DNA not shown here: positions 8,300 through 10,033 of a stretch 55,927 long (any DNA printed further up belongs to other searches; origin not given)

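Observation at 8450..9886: Nitrite/sulfite-reductase-fold protein that has lost all four siroheme/[4Fe-4S] cysteines and gained a C-terminal rubredoxin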

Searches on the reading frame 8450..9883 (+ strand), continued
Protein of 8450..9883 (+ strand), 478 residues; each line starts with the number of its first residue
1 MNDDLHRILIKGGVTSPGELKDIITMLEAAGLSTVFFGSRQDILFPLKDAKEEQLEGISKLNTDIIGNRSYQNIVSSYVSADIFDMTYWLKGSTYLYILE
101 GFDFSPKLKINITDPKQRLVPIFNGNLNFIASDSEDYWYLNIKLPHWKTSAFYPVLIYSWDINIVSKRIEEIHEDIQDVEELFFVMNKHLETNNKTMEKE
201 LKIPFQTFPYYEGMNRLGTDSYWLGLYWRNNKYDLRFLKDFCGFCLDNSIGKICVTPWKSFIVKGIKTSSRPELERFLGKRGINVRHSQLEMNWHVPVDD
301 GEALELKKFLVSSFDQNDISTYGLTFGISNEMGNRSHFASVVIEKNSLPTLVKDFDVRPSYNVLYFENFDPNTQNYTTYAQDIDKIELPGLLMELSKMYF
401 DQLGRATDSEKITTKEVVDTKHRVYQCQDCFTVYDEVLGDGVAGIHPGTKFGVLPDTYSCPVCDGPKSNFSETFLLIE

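Call 70: find_encoding_contigs(protein=P0352, flank=10000, max_places=1)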
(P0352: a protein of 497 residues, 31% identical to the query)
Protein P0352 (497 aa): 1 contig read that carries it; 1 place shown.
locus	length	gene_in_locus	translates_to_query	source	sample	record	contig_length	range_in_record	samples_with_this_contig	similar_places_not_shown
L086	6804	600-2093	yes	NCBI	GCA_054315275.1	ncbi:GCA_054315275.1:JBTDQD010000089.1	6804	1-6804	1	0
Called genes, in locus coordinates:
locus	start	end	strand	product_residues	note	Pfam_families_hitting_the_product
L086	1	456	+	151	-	PF09655:Nitr_red_assoc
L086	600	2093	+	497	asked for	PF00301:Rubredoxin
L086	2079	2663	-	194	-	PF12804:NTP_transf_3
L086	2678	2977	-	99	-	PF10262:Rdx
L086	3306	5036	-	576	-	PF00474:SSF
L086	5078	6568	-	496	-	PF02610:AraA_N, PF24856:AraA_central, PF11762:Arabinose_Iso_C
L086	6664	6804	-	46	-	PF20737:Glyco_hydro127C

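Call 71: find_encoding_contigs(protein=P0299, flank=10000, max_places=1)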
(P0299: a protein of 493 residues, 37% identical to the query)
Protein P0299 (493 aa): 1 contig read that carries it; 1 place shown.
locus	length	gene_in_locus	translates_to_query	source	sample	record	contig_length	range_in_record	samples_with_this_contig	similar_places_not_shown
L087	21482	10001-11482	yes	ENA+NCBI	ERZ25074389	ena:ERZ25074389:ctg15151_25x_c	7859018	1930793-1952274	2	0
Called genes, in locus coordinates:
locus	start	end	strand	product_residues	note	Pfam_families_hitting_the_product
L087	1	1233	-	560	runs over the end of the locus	PF03109:ABC1, PF01636:APH (weak), PF27536:UbiB_helical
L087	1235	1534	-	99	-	-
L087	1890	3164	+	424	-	PF13372:Alginate_exp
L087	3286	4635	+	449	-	PF07690:MFS_1, PF13347:MFS_2 (weak)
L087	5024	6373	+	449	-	PF07690:MFS_1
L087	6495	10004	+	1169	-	PF04879:Molybdop_Fe4S4, PF00384:Molybdopterin, PF01568:Molydop_binding, PF13738:Pyr_redox_3 (weak), PF07992:Pyr_redox_2, PF00070:Pyr_redox, PF18267:Rubredoxin_C, PF04324:Fer2_BFD, +1 more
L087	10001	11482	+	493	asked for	PF03460:NIR_SIR_ferr (faint), PF00301:Rubredoxin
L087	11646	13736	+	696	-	PF20720:nSTAND3 (weak)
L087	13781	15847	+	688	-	PF04851:ResIII, PF17757:UvrB_inter, PF27431:UvrB_3rd, PF00271:Helicase_C, PF12344:UvrB, PF02151:UVR (weak)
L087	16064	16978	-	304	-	PF14279:HNH_5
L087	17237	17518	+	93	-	PF01381:HTH_3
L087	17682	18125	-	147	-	PF00383:dCMP_cyt_deam_1, PF14437:MafB19-deam, PF14439:Bd3614-deam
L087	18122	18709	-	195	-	-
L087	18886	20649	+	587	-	PF01336:tRNA_anti-codon, PF00152:tRNA-synt_2, PF02938:GAD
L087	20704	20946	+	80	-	PF19891:DUF6364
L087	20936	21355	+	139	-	PF13470:PIN_3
